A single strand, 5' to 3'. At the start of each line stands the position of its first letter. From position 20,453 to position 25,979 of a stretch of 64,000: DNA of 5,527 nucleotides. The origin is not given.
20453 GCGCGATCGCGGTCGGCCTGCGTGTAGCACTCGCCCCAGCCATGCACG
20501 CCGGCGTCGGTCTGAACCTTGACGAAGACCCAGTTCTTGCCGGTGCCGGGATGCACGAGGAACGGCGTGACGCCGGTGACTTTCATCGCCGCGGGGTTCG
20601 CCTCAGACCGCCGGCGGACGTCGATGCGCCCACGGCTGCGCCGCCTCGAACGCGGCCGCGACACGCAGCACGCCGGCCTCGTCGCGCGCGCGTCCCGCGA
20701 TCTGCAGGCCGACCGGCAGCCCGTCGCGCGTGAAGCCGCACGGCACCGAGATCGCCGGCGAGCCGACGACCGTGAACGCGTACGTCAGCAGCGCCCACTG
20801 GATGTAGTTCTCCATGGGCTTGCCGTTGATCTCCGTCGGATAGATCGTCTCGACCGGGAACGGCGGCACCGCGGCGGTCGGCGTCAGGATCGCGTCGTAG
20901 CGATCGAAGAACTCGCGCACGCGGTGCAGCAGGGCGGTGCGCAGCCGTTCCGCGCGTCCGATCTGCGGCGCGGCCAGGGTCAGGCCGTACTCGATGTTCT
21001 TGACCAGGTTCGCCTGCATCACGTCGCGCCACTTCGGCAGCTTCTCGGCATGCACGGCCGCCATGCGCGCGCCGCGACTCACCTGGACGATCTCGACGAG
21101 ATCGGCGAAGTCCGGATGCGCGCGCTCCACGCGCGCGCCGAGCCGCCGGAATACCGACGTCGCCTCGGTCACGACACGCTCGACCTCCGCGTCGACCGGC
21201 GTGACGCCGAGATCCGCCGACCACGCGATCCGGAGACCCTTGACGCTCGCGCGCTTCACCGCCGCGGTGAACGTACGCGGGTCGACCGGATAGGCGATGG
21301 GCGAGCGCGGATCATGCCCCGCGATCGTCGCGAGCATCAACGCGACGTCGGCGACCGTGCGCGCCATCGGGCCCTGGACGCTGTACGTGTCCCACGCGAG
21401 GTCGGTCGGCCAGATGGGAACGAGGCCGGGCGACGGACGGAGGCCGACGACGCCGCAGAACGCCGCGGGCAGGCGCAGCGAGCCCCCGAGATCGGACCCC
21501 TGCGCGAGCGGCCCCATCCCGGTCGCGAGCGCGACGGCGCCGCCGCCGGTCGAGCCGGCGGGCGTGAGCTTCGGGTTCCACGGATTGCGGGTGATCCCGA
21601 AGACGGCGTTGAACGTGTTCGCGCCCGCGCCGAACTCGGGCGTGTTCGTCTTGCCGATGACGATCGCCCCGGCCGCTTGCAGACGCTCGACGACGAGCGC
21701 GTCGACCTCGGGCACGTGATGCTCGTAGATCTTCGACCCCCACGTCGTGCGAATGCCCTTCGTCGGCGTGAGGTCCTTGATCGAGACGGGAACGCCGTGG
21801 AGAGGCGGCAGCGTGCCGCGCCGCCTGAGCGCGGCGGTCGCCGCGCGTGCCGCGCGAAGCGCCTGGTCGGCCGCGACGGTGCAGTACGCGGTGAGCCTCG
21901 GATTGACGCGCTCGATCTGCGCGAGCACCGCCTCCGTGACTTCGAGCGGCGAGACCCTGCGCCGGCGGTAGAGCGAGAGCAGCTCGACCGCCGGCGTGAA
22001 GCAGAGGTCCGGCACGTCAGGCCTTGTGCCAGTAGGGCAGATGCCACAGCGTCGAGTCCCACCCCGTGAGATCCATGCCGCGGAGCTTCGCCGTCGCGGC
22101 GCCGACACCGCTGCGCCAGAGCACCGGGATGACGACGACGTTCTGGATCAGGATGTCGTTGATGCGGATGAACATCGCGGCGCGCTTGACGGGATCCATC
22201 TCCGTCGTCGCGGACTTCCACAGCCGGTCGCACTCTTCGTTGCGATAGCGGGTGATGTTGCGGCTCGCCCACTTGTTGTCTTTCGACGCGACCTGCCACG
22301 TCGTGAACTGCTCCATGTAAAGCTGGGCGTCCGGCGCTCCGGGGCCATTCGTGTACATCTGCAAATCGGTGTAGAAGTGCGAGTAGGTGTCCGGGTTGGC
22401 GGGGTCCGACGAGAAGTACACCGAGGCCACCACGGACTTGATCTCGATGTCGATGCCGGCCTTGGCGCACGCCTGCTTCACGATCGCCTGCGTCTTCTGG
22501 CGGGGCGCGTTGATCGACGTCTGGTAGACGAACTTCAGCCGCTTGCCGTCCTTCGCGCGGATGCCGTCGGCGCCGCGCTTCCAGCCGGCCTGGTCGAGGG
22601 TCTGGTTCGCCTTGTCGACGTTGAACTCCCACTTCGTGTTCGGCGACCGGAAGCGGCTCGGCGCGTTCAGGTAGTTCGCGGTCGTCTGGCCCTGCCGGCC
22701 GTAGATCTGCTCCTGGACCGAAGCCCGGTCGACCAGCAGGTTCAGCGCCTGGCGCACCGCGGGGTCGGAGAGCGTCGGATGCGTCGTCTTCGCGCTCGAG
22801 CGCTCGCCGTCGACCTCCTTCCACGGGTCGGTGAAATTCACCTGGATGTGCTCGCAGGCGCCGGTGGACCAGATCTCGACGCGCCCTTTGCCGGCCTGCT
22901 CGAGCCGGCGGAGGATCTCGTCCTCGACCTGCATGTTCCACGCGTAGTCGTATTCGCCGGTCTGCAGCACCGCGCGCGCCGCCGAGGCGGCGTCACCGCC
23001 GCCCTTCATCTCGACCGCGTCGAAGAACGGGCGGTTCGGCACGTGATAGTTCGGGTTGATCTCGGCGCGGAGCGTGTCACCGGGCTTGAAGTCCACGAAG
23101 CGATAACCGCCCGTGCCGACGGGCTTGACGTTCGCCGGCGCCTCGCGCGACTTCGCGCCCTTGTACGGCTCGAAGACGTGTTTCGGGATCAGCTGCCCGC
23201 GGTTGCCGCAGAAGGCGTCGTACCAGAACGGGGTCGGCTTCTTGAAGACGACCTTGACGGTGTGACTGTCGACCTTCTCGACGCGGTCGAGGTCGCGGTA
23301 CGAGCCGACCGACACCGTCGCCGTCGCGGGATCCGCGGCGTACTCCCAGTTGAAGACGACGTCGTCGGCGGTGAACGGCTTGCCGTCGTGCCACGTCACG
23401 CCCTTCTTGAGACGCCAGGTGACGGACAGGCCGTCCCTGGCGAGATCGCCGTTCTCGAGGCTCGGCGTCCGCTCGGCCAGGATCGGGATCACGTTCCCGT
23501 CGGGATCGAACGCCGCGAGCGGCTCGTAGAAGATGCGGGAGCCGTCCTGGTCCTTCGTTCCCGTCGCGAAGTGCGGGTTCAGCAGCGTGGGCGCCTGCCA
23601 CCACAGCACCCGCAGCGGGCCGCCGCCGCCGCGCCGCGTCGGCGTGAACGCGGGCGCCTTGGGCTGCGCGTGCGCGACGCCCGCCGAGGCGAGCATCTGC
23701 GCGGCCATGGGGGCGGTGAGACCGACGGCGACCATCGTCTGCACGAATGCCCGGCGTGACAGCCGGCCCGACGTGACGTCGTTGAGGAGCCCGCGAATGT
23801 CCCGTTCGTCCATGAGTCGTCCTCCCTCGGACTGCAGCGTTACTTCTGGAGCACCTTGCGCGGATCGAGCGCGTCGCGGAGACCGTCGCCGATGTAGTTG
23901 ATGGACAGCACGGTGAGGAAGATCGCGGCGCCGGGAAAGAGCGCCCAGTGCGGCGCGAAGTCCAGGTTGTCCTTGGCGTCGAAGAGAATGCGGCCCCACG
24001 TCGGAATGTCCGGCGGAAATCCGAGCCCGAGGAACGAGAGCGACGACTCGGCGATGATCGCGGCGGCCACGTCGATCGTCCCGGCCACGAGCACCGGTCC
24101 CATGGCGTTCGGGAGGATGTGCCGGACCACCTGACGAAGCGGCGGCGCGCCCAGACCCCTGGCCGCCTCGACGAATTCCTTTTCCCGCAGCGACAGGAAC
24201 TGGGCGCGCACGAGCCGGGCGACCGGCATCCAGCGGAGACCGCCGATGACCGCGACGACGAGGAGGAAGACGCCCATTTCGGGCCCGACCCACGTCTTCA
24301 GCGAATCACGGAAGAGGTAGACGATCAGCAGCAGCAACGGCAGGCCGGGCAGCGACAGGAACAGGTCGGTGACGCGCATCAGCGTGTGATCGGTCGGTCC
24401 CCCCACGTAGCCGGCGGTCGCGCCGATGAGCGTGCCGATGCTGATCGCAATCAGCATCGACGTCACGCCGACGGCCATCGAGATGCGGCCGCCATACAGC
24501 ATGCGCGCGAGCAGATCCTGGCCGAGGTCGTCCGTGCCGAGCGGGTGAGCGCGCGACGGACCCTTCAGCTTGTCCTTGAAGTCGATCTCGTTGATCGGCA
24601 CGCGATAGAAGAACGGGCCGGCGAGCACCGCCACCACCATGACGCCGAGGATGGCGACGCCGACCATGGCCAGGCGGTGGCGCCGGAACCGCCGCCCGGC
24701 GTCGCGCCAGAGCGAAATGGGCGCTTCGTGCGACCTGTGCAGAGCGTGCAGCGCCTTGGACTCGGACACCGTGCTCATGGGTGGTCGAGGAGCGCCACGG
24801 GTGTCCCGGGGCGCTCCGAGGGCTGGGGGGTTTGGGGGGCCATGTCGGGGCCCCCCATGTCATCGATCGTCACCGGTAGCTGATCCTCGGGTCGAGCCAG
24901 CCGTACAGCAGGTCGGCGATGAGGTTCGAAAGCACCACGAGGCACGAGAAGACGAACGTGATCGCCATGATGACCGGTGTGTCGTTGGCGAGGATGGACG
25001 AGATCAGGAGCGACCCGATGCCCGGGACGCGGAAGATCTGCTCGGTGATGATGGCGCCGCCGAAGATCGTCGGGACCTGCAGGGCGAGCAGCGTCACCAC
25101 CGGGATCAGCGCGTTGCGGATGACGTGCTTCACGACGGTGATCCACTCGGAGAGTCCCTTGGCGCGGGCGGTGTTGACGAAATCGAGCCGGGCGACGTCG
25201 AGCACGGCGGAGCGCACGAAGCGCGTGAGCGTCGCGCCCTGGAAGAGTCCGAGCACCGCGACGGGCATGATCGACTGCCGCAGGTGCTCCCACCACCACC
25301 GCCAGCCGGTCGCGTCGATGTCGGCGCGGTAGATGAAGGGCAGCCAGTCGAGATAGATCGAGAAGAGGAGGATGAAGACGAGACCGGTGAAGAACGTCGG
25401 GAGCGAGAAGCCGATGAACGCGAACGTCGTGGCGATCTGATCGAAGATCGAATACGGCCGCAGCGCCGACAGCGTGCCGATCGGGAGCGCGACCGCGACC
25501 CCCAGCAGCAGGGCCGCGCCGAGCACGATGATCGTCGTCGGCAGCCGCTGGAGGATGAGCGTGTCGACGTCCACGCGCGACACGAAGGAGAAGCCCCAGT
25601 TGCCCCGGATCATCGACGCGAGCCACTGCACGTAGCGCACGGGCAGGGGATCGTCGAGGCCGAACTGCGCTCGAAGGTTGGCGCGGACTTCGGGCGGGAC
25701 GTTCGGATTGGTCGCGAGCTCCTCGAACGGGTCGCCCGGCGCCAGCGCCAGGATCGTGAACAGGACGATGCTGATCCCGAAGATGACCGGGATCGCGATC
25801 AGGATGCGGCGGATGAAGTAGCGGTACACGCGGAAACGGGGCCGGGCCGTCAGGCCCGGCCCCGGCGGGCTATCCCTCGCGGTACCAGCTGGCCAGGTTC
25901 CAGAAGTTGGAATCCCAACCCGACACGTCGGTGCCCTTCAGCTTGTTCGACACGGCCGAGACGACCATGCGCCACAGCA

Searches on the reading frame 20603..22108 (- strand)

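Call 12: search_protein_families(library=pfam, proteins=[window:20603-22108:-], max_evalue=0.0001)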
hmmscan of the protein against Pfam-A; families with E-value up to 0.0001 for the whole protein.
window:20603-22108:- (501 aa): 1 family
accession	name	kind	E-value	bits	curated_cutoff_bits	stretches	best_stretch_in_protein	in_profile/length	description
PF01425.27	Amidase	-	5.9e-110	368.8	27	1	56-481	1-445/445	Amidase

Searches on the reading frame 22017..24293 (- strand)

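Call 12: search_protein_families(library=pfam, proteins=[window:22017-24293:-], max_evalue=0.0001)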
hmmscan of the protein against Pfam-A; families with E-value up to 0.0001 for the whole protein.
window:22017-24293:- (758 aa): 1 family
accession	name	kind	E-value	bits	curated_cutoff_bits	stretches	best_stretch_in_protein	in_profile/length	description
PF00496.27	SBP_bac_5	-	1.7e-67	228.6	32.4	1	268-666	2-363/368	Bacterial extracellular solute-binding proteins, family 5 Middle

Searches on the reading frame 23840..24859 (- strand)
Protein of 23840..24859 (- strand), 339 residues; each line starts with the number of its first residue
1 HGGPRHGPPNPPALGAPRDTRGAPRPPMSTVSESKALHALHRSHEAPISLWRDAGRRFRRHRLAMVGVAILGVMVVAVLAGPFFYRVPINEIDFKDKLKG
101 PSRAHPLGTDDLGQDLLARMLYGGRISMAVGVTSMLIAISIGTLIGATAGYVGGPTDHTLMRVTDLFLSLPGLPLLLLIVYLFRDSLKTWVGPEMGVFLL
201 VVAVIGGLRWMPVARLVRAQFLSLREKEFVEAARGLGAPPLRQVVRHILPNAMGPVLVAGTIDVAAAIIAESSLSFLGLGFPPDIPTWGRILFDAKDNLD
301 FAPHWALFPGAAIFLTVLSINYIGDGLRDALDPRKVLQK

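Call 49: search_protein_families(library=pfam, proteins=[window:23840-24859:-], max_evalue=0.0001)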
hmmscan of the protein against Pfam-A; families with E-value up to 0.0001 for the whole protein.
window:23840-24859:- (339 aa): 2 families
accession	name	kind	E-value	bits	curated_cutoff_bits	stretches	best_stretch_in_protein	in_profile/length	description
PF00528.27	BPD_transp_1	-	1.6e-32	113.2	26.4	1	142-334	1-181/184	Binding-protein-dependent transport system inner membrane component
PF12911.12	OppC_N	-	1.1e-14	54.4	23.9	1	49-101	1-53/53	N-terminal TM domain of oligopeptide transport permease C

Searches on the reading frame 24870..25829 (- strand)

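Call 49: search_protein_families(library=pfam, proteins=[window:24870-25829:-], max_evalue=0.0001)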
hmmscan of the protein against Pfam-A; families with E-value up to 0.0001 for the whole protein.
window:24870-25829:- (319 aa): 2 families
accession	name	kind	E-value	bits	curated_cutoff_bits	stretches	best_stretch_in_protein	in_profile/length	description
PF00528.27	BPD_transp_1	-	6.1e-39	134.1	26.4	1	114-317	1-183/184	Binding-protein-dependent transport system inner membrane component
PF19300.4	BPD_transp_1_N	-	1.5e-12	48.1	23.8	1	1-100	1-111/114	Binding-prot-dependent transport system membrane comp, N-term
